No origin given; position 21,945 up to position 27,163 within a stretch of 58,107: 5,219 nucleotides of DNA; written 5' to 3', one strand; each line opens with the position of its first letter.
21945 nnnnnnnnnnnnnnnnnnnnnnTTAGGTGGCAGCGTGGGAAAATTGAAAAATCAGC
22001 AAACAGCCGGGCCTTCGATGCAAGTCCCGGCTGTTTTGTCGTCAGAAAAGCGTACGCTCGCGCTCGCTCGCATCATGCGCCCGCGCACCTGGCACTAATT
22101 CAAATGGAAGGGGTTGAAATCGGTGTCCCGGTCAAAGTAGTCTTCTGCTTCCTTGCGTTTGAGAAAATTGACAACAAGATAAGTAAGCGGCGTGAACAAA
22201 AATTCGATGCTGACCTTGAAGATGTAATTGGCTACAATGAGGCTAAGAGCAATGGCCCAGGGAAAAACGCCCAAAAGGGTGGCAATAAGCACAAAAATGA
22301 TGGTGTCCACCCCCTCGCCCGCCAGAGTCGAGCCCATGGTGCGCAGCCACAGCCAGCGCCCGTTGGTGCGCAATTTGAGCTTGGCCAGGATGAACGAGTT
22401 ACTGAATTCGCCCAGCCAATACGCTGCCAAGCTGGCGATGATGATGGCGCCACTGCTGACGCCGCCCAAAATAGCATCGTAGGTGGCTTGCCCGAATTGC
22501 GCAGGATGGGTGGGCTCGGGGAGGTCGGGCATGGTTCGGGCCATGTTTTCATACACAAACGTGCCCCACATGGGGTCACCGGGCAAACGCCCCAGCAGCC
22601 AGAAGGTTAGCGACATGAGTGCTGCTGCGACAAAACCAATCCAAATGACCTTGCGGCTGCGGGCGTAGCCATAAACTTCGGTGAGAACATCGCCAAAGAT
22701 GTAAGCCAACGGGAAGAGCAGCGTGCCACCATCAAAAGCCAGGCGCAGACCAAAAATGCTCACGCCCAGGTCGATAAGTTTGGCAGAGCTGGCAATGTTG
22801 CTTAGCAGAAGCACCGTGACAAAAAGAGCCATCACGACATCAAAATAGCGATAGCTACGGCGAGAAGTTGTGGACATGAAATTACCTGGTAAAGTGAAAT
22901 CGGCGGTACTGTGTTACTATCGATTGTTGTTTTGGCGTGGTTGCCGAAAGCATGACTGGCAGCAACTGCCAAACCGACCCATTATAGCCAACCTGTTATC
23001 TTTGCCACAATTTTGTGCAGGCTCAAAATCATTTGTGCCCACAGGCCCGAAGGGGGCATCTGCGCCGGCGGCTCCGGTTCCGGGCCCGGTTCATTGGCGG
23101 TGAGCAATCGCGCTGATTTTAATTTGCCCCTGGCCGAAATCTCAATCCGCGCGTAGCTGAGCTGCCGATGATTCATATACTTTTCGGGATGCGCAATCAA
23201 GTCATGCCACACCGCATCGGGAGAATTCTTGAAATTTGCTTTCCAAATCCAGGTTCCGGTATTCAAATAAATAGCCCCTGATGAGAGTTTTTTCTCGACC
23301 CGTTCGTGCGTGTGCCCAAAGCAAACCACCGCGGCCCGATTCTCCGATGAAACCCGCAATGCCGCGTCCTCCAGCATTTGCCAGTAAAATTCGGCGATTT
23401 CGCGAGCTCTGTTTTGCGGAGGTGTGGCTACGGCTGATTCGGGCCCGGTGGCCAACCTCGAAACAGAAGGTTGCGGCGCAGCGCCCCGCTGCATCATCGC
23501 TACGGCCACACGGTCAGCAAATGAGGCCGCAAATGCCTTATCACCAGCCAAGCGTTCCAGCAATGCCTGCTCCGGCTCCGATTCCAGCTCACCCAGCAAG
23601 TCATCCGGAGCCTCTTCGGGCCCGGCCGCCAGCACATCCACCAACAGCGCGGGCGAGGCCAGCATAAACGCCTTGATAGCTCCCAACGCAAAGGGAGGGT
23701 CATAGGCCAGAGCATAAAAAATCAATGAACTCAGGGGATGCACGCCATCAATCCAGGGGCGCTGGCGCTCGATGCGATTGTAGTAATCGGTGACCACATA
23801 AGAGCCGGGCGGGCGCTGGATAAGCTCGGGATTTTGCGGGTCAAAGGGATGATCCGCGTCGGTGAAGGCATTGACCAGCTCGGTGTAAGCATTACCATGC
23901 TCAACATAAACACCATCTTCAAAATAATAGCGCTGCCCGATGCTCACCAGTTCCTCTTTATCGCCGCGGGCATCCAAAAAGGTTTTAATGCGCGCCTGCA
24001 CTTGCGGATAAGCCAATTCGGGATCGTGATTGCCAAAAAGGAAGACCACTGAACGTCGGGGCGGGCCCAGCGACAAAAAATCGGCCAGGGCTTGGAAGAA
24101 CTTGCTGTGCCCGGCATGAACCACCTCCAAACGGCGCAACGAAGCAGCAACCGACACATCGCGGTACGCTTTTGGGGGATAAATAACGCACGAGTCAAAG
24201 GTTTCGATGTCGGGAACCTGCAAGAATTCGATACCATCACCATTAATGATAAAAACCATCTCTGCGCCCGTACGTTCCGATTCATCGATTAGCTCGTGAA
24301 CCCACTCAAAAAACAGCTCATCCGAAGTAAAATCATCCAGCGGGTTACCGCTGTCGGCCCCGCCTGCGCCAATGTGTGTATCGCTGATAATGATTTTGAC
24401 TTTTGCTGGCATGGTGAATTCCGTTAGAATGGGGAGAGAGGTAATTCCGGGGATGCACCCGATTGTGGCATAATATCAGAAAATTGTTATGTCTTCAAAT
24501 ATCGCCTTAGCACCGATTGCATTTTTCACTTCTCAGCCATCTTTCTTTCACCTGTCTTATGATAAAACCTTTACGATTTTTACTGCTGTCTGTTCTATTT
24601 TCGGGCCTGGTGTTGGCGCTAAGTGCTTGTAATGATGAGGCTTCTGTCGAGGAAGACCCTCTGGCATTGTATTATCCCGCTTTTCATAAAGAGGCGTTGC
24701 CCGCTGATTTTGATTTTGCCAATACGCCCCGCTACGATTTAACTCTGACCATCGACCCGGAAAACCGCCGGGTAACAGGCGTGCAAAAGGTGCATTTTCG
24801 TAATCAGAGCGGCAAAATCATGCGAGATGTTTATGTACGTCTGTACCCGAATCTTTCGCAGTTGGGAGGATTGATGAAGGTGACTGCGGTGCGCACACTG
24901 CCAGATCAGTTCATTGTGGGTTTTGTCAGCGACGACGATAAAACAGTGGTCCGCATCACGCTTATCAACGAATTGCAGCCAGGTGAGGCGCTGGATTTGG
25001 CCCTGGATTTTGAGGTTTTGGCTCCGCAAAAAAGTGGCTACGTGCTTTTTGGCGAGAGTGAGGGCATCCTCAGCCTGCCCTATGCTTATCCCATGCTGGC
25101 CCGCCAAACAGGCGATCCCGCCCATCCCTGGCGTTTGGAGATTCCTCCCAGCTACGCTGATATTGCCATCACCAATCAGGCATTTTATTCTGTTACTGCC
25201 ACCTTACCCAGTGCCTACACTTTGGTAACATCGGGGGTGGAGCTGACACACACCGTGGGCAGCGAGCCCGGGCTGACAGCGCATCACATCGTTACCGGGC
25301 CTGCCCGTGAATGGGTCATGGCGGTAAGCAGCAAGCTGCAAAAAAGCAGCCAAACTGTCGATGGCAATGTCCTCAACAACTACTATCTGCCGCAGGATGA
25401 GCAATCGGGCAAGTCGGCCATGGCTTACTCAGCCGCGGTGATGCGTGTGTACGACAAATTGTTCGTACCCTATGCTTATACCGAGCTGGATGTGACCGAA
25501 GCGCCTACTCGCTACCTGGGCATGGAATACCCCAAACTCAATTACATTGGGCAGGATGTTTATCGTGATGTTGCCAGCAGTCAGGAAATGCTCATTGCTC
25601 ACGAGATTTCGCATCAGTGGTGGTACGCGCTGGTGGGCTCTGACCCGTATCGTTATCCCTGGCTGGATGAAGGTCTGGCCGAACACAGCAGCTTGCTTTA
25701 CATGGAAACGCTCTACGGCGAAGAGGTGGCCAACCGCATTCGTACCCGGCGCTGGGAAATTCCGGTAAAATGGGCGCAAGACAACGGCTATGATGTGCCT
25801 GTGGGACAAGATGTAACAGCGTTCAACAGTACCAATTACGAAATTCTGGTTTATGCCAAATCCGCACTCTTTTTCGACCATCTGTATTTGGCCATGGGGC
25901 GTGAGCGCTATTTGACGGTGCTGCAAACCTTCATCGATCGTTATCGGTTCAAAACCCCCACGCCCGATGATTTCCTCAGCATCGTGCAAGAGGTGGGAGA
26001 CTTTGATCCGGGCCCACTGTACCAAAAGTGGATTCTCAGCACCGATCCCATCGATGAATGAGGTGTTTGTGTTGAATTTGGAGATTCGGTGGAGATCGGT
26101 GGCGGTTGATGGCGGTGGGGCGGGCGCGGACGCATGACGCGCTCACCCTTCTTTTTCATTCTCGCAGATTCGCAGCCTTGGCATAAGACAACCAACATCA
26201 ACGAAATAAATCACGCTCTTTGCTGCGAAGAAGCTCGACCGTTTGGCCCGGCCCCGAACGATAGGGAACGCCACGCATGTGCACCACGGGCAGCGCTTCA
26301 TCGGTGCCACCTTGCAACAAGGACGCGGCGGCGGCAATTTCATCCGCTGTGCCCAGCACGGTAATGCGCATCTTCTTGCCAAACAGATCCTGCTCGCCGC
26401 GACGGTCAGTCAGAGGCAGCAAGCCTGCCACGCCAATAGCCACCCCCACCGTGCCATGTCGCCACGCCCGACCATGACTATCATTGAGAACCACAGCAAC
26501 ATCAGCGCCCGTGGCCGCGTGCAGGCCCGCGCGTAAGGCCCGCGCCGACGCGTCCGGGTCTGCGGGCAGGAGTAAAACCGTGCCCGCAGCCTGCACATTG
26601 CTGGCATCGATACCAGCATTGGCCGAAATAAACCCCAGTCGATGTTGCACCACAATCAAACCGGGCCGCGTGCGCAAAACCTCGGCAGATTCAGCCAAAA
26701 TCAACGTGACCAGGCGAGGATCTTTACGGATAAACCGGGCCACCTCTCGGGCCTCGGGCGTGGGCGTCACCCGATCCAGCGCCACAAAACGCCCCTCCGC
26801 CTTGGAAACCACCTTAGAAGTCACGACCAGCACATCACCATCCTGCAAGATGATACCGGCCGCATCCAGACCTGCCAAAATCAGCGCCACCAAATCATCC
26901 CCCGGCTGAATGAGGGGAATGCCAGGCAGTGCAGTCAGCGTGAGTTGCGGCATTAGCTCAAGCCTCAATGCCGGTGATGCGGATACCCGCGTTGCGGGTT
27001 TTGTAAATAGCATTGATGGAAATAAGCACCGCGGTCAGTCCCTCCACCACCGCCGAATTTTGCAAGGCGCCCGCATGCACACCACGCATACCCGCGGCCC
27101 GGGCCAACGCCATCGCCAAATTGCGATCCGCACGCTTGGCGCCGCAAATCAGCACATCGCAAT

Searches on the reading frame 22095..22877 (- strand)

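Call 49: search_protein_families(library=pfam, proteins=[window:22095-22877:-], max_evalue=0.001)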
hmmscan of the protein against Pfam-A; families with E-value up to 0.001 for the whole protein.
window:22095-22877:- (260 aa): 1 family
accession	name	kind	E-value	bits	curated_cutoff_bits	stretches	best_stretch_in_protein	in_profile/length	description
PF02592.20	Vut_1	-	1.1e-45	156.2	27.2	1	49-235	1-152/152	Putative vitamin uptake transporter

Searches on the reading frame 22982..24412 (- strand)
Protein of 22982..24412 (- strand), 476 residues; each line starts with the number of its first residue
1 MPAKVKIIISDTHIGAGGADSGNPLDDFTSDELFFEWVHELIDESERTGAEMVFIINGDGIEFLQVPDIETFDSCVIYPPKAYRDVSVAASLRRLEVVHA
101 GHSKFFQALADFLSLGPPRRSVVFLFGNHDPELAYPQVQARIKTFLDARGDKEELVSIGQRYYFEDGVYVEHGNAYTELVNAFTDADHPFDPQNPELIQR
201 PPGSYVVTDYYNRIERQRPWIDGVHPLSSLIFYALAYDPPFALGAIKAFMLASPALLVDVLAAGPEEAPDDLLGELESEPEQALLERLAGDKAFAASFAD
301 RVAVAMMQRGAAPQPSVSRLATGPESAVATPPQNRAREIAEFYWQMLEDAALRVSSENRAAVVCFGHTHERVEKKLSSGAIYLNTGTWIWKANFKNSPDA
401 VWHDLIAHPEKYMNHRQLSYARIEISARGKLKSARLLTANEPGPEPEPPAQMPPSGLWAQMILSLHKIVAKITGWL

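Call 49: search_protein_families(library=pfam, proteins=[window:22982-24412:-], max_evalue=0.001)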
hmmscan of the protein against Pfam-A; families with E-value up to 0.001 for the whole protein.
window:22982-24412:- (476 aa): 2 families
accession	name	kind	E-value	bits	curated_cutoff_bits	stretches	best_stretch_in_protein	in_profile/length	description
PF12850.12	Metallophos_2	-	2.2e-06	28.2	27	0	351-391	99-138/154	Calcineurin-like phosphoesterase superfamily domain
PF00149.33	Metallophos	-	2.9e-06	28.3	21.5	0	8-179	5-117/191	Calcineurin-like phosphoesterase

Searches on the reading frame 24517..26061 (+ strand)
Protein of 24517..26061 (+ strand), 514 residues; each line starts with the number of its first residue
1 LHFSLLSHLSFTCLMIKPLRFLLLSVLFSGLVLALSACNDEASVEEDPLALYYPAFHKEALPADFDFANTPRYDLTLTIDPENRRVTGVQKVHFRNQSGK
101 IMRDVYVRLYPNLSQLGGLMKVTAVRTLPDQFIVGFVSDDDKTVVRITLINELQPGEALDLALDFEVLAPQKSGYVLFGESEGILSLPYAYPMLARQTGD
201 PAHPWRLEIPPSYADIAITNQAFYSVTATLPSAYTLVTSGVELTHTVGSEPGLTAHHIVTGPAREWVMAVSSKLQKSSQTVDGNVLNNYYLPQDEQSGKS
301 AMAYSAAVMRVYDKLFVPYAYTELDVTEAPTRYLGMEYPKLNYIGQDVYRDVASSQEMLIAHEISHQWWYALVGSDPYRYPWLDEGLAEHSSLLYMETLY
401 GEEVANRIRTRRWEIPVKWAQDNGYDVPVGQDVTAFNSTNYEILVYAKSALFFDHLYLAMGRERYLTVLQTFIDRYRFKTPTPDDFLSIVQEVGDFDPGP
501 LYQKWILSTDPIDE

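Call 49: search_protein_families(library=pfam, proteins=[window:24517-26061:+], max_evalue=0.001)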
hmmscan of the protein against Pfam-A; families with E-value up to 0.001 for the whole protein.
window:24517-26061:+ (514 aa): 1 family
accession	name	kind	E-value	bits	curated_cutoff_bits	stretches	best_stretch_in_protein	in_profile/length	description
PF01433.26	Peptidase_M1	-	1.7e-14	54.4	27.7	1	313-495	15-208/218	Peptidase family M1 domain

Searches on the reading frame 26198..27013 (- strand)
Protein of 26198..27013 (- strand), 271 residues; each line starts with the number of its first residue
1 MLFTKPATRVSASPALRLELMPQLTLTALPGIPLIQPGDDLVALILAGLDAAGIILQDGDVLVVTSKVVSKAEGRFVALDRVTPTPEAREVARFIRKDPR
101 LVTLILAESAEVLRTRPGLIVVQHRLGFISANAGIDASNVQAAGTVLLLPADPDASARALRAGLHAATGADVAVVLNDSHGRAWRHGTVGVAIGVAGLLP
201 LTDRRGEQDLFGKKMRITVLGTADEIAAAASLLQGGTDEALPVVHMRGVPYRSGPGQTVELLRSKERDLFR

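Call 49: search_protein_families(library=pfam, proteins=[window:26198-27013:-], max_evalue=0.001)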
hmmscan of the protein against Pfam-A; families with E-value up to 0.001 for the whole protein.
window:26198-27013:- (271 aa): 1 family
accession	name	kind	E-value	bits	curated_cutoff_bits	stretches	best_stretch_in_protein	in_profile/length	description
PF01996.21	F420_ligase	-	8e-77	258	25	1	32-248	4-218/218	F420-0:Gamma-glutamyl ligase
